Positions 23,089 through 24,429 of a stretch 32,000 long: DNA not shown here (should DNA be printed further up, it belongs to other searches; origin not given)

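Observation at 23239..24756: Chromosomal actin-like ATPase plus bactofilin: a two-filament gene cassette with no partition partners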

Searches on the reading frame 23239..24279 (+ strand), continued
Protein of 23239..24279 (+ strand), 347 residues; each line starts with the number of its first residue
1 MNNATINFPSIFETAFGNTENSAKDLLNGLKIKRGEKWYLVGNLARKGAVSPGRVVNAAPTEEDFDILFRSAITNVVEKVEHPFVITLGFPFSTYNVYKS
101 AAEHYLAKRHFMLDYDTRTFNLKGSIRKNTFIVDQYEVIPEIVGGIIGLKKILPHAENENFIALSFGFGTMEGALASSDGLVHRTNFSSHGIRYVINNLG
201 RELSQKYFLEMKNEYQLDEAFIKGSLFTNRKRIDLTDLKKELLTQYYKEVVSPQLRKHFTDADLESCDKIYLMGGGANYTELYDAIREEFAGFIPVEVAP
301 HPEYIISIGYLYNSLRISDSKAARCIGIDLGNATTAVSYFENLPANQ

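Call 32: search_protein_families(library=pfam, proteins=[L083:6028-6294:+, L089:1287-1676:+, L089:1816-1986:+, L087:2965-3357:+, L088:561-1391:+, L087:1716-2135:+, L087:4480-5625:-, L081:5387-6241:-, L083:3697-4620:-], max_evalue=1)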
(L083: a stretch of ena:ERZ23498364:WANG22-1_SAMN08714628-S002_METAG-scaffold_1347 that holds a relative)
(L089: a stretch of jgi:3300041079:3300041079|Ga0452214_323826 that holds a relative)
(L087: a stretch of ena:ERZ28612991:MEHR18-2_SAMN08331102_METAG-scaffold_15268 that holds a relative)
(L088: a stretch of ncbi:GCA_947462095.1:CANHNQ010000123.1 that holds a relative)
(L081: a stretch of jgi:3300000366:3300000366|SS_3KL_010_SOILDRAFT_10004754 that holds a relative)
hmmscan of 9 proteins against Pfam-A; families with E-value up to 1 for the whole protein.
L083:6028-6294:+ (89 aa): 0 families

L089:1287-1676:+ (130 aa): 1 family
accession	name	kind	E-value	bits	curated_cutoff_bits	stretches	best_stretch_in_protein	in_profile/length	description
PF06378.16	SSAP_Sak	-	0.059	13.4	22.3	1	50-78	112-140/152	Sak Single Strand Annealing Protein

L089:1816-1986:+ (57 aa): 0 families

L087:2965-3357:+ (131 aa): 1 family
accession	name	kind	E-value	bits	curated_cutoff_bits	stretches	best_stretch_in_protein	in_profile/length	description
PF01551.29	Peptidase_M23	-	2.1e-08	34.7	28.7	1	2-40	58-96/96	Peptidase family M23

L088:561-1391:+ (277 aa): 1 family
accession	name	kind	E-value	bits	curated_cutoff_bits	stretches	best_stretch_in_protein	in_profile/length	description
PF01551.29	Peptidase_M23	-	4.3e-28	97.8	28.7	1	92-186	2-96/96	Peptidase family M23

L087:1716-2135:+ (140 aa): 1 family
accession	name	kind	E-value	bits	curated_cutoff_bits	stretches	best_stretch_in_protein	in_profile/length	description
PF04519.19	Bactofilin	-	1.2e-16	61.2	27.9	1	3-100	2-97/98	Polymer-forming cytoskeletal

L087:4480-5625:- (381 aa): 0 families

L081:5387-6241:- (284 aa): 4 families
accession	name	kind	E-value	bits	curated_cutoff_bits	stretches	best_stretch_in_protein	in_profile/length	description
PF10741.14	T2SSM_b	-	0.0034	17.7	21.7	1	113-155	45-87/111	Type II secretion system (T2SS), protein M subtype b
PF04136.21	COG3_N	-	0.0082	16.5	27.9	1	27-110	42-119/147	Conserved oligomeric Golgi complex subunit 3, N-terminal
PF11443.14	DUF2828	-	0.11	11.8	29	1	44-97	297-348/405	Domain of unknown function (DUF2828)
PF09997.14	DUF2238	-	0.18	12.1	26.4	1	6-36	21-51/140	Predicted membrane protein (DUF2238)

L083:3697-4620:- (307 aa): 5 families
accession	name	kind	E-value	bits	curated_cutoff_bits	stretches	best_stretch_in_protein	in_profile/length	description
PF04280.21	Tim44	-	0.032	14.8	29.6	1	147-197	27-77/147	Tim44-like domain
PF08339.15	RTX_C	-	0.048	14.3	30.2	1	157-216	47-106/132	RTX C-terminal domain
PF20285.3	CTD9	-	0.32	12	27.9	0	102-182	20-89/113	C-terminal domain 9 of the ABC-three component (ABC-3C) systems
PF19436.4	ACS_CODH_B_C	-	0.66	9.9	25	1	81-133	168-221/245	ACS/CODH beta subunit C-terminal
PF16844.10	DIMCO_N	-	0.89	10.4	36.7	0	5-68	11-79/91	Dinitrogenase iron-molybdenum cofactor, N-terminal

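Call 37: search_protein_families(library=pfam, proteins=[window:23239-24279:+], max_evalue=10)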
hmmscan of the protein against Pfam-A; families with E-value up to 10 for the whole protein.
window:23239-24279:+ (347 aa): 2 families
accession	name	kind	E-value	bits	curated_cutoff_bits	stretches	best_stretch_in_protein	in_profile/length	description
PF21522.3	MreB-like_C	-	2.5e-05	25.3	27.8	1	189-279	30-116/123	Archaeal actin homologue MreB-like, C-terminal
PF22128.2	Alp7A_like_C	-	0.13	12.4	22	1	229-279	80-128/156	Alp7A C-terminal domain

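Call 50: search_dna_similar(query=window:23239-24279:+, collection=plasmids, mode=protein, max_evalue=0.001, max_rows=25)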
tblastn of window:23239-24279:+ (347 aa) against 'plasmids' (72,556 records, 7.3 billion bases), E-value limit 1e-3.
No match.

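Call 51: search_dna_similar(query=window:23239-24279:+, collection=phages, mode=protein, max_evalue=0.001, max_rows=25)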
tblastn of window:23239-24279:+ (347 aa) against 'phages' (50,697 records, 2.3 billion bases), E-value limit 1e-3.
No match.

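Call 52: search_dna_similar(query=P0187, collection=plasmids, mode=protein, max_evalue=0.001, max_rows=25)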
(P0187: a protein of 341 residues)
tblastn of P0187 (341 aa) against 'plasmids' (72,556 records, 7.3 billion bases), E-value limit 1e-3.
Records with a match: 1; places in all: 1; records where one place covers at least 80% of the query: 0.
Best place of each record, by identity: <60% 1.
By first word of the organism name: Halopseudomonas 1.
By predicted mobility (MOB-suite, as given by PLSDB): non-mobilizable 1.
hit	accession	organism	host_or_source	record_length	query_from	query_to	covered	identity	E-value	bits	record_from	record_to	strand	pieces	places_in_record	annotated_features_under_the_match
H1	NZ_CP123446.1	Halopseudomonas sp. SMJS2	Pure culture,sediment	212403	27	180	45%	28.1%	1e-3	49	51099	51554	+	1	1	ParM/StbA family protein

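Call 53: search_dna_similar(query=P0187, collection=phages, mode=protein, max_evalue=0.001, max_rows=25)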
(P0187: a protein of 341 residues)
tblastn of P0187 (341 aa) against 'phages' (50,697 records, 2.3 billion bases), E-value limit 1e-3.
No match.

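Call 60: find_related_loci(query=A4, collection=metagenome_contigs, flank=4000)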
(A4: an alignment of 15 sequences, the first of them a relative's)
Query A4 (340 aa) in metagenome_contigs; peptide patterns used: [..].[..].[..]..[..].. (x = any residue, [..] = any of these).
600 stretches matched a pattern (row limit reached: there are more); 282 encode a relative of the query (tblastn E <= 1e-3); the best 80 are kept; 80 distinct loci.
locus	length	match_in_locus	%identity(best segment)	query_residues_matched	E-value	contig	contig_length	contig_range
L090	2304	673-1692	100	1-340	0e+0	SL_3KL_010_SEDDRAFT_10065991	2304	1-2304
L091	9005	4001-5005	73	1-335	9e-172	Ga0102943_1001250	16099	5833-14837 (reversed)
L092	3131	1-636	100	129-340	3e-148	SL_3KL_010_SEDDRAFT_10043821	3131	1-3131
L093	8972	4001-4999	57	3-335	4e-133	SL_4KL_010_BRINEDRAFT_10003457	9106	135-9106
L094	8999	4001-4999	57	3-335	3e-131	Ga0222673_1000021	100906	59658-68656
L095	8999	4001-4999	56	3-335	2e-130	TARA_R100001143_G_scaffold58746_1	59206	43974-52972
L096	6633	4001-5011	55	3-339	1e-127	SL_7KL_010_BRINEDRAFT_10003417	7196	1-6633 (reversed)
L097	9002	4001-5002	53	4-337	1e-125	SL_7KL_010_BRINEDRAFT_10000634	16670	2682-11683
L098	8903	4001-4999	54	1-335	4e-121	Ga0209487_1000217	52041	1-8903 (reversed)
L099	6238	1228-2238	52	1-339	9e-117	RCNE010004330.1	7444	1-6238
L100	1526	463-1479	51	1-340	5e-123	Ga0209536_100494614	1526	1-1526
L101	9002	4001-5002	52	1-335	1e-108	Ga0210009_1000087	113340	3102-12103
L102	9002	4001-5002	52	1-335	2e-108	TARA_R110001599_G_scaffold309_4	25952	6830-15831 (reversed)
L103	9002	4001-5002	50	1-335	3e-107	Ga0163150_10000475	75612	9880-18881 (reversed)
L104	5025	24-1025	51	1-335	9e-108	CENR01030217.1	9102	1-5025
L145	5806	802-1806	42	5-340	1e-90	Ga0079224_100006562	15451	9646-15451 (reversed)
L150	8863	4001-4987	42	5-334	1e-90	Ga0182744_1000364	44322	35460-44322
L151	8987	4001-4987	42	5-334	2e-90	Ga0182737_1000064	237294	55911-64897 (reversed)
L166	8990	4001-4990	41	6-336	2e-88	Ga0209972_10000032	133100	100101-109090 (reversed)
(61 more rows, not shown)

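Call 61: find_related_loci(query=A4, collection=viral_contigs, flank=4000)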
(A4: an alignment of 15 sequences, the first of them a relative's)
Query A4 (340 aa) in viral_contigs; peptide patterns used: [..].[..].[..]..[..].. (x = any residue, [..] = any of these).
5 stretches matched a pattern, but none encodes a relative of the query by tblastn (E <= 1e-3).

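Call 64: find_homologous_proteins(query=A4, max_evalue=1e-10)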
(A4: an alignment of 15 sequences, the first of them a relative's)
Query A4 (15 sequences) (340 aa, profile of the alignment): 519 proteins with E <= 1e-10 among 8000 candidates; the best 120 are listed.
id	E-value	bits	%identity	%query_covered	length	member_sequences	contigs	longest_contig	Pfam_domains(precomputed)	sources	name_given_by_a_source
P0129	2.0e-145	502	42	99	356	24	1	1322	PF17989.8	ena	-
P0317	3.1e-143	495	52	99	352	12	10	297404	PF17989.8,PF21522.4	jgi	jgi:plasmid segregation protein ParM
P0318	4.1e-143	494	42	99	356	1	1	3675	PF17989.8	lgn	-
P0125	9.5e-143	493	100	100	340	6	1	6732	-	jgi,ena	-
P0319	1.0e-142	493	41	99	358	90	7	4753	PF17989.8,PF21522.4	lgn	-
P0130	1.1e-142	493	47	99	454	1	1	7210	PF17989.8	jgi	-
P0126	3.0e-142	492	39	98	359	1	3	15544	PF17989.8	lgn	-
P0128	8.2e-142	490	55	99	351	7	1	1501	PF17989.8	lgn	-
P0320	9.3e-142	490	49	99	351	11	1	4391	PF17989.8,PF21522.4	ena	-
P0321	1.2e-141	490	45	98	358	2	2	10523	PF17989.8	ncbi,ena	-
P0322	1.2e-141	490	58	99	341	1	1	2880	PF17989.8,PF21522.4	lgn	-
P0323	1.8e-141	489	58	100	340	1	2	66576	PF17989.8,PF21522.4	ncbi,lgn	ncbi:MAG: ParM/StbA family protein [Balneolales bacterium]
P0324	2.3e-141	489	48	100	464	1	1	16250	-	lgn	-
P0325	3.7e-141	488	52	99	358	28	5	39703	PF17989.8,PF21522.4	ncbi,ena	-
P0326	6.8e-141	487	49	99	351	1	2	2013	PF17989.8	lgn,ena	-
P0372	4.7e-138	478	46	97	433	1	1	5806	PF21522.4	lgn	-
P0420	2.0e-134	466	43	98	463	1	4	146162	PF06723.20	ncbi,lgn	-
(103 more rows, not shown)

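Call 71: find_encoding_contigs(protein=P0194, flank=3000, max_places=2)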
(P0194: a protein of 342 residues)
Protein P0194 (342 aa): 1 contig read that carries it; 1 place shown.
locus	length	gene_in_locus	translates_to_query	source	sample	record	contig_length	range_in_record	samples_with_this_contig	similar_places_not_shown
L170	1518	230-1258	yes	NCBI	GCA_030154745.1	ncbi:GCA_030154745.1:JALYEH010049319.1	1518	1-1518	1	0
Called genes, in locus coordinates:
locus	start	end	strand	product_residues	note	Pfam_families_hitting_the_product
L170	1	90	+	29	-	?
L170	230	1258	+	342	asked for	PF17989:ALP_N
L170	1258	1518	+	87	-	?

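Call 72: find_encoding_contigs(protein=P0196, flank=3000, max_places=2)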
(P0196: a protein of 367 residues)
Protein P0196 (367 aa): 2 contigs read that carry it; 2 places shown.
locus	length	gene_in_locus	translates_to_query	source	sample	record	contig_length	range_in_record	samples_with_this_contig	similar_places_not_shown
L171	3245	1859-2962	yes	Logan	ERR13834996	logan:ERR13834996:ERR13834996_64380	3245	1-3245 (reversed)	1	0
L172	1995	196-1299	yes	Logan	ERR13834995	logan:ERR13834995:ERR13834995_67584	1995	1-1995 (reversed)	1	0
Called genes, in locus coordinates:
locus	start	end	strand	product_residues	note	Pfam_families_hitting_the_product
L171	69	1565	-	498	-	-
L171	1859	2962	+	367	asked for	-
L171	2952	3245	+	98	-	?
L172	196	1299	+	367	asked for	-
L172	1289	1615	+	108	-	-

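Call 73: find_encoding_contigs(protein=P0237, flank=3000, max_places=2)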
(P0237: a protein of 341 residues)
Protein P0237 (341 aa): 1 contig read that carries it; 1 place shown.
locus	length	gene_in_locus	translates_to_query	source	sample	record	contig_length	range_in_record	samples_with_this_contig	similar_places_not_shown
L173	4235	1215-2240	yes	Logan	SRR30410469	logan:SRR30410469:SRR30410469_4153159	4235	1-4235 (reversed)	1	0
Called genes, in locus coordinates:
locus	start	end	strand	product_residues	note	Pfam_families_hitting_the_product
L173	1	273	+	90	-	?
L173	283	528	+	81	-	-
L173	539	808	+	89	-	-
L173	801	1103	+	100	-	-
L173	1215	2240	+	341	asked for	-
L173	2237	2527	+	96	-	-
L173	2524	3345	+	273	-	-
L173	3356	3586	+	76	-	-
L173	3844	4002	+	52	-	-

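Call 74: find_encoding_contigs(protein=P0186, flank=3000, max_places=2)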
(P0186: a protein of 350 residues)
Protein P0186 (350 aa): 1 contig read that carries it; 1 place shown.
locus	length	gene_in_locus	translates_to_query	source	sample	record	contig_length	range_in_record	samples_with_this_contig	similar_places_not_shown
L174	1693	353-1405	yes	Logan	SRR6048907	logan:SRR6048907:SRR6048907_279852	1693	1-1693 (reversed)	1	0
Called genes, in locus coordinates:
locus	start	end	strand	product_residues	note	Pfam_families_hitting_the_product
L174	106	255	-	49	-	-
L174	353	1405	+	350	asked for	PF17989:ALP_N (faint)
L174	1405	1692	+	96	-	?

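Call 87: search_protein_families(library=pfam, proteins=[L150:2721-3569:+, L166:5443-6375:+, L099:3855-4829:+, L145:79-342:+, L166:5069-5443:+, L166:6383-6748:+, L150:3583-3954:+, L150:5025-5612:+, L099:2283-3203:+, L078:6141-6656:+], max_evalue=0.001)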
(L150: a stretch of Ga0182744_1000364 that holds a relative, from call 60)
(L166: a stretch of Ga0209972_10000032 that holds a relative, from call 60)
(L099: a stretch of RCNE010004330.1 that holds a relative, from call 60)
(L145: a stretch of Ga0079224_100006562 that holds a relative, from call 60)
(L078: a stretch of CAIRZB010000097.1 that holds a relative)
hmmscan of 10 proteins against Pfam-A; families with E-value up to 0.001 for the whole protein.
L150:2721-3569:+ (283 aa): 1 family
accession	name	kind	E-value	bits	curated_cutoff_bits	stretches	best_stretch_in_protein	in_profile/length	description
PF01551.29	Peptidase_M23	-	3.9e-37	126.8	28.7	1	182-276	2-96/96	Peptidase family M23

L166:5443-6375:+ (311 aa): 1 family
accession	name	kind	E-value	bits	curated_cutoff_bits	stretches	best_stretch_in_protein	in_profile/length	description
PF01551.29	Peptidase_M23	-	3.7e-30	104.4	28.7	1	187-280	3-96/96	Peptidase family M23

L099:3855-4829:+ (325 aa): 1 family
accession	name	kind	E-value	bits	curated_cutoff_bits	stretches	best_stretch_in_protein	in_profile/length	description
PF01551.29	Peptidase_M23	-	1.5e-29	102.4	28.7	1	199-297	2-96/96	Peptidase family M23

L145:79-342:+ (88 aa): 1 family
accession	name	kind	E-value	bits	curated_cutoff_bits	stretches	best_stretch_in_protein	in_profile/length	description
PF01551.29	Peptidase_M23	-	1.7e-31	108.7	28.7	1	2-81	17-96/96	Peptidase family M23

L166:5069-5443:+ (125 aa): 1 family
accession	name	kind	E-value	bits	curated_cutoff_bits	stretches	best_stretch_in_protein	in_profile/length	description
PF04519.19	Bactofilin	-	1.6e-12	47.9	27.9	1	13-76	34-97/98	Polymer-forming cytoskeletal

L166:6383-6748:+ (122 aa): 1 family
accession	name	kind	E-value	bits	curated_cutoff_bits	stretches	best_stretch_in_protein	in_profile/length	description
PF04519.19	Bactofilin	-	1.7e-12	47.8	27.9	1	15-113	1-97/98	Polymer-forming cytoskeletal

L150:3583-3954:+ (124 aa): 1 family
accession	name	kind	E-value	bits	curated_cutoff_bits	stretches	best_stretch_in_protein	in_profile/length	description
PF04519.19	Bactofilin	-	1.8e-23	83.1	27.9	1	12-107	1-97/98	Polymer-forming cytoskeletal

L150:5025-5612:+ (196 aa): 1 family
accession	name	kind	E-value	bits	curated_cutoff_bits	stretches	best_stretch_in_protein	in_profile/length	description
PF04519.19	Bactofilin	-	3.7e-17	62.8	27.9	1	26-115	9-97/98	Polymer-forming cytoskeletal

L099:2283-3203:+ (307 aa): 1 family
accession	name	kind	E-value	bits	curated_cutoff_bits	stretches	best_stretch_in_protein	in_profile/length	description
PF04519.19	Bactofilin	-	8.5e-16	58.4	27.9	1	19-110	1-91/98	Polymer-forming cytoskeletal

L078:6141-6656:+ (172 aa): 1 family
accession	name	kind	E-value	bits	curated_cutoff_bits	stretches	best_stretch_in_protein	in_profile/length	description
PF04519.19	Bactofilin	-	1.2e-19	70.8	27.9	1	20-115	2-97/98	Polymer-forming cytoskeletal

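Call 89: find_encoding_contigs(protein=P0420, flank=4000, max_places=2)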
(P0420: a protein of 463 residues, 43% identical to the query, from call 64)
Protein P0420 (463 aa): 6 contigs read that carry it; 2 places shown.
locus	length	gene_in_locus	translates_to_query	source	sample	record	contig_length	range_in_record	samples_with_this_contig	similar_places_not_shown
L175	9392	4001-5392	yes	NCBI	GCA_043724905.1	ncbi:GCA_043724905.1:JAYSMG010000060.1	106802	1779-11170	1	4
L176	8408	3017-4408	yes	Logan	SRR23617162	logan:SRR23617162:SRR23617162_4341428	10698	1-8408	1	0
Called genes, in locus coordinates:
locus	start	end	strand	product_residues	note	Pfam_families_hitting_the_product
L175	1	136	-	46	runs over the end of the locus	-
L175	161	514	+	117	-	PF12833:HTH_18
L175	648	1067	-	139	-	PF10825:DUF2752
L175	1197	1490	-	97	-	PF04505:CD225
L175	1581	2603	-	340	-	PF04371:PAD_porph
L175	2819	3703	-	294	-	PF00795:CN_hydrolase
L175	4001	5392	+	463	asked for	PF06723:MreB_Mbl (faint)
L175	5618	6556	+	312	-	PF00126:HTH_1, PF03466:LysR_substrate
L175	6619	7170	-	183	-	PF16357:PepSY_TM_like_2, PF03929:PepSY_TM (weak)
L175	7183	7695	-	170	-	-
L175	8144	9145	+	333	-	PF00195:Chal_sti_synt_N (weak), PF08545:ACP_syn_III, PF08541:ACP_syn_III_C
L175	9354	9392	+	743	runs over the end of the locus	PF03971:IDH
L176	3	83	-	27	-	?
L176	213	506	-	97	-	PF04505:CD225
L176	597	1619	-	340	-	PF04371:PAD_porph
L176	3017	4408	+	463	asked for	PF06723:MreB_Mbl (faint)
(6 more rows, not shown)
